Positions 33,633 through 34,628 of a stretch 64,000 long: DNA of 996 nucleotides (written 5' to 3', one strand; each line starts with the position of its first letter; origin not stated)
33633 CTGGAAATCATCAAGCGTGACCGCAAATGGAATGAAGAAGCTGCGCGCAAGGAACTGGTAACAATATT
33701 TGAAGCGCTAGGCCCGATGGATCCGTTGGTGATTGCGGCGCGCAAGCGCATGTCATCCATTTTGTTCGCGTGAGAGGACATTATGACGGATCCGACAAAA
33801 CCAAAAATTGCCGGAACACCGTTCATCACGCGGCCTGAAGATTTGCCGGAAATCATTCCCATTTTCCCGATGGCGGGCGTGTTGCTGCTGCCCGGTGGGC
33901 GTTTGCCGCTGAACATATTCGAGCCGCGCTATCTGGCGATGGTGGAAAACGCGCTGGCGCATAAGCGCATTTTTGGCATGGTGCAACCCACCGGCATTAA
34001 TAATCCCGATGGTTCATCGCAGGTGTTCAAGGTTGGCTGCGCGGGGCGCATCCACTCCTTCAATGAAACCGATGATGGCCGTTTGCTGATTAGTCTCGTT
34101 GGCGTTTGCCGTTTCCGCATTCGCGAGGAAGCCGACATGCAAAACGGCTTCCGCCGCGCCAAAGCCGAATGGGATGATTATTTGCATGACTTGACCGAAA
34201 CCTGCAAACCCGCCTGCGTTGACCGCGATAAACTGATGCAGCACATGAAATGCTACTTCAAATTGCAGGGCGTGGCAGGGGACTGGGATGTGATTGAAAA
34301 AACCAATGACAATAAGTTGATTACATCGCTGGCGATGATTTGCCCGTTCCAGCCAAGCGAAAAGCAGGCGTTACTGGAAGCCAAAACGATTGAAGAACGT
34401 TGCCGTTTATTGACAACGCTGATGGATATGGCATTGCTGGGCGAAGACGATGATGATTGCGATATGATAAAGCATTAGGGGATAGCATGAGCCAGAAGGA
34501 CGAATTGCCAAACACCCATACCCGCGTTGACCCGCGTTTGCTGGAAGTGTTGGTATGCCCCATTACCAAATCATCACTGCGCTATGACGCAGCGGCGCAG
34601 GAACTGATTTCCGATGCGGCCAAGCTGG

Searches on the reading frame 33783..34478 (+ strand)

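Call 45: search_protein_families(library=pfam, proteins=[window:33783-34478:+], max_evalue=0.0001)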
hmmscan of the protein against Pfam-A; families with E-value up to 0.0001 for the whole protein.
window:33783-34478:+ (231 aa): 1 family
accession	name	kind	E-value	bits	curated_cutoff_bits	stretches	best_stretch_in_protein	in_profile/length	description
PF02190.22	LON_substr_bdg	-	1.1e-31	110.7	28.7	1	25-215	2-199/200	ATP-dependent protease La (LON) substrate-binding domain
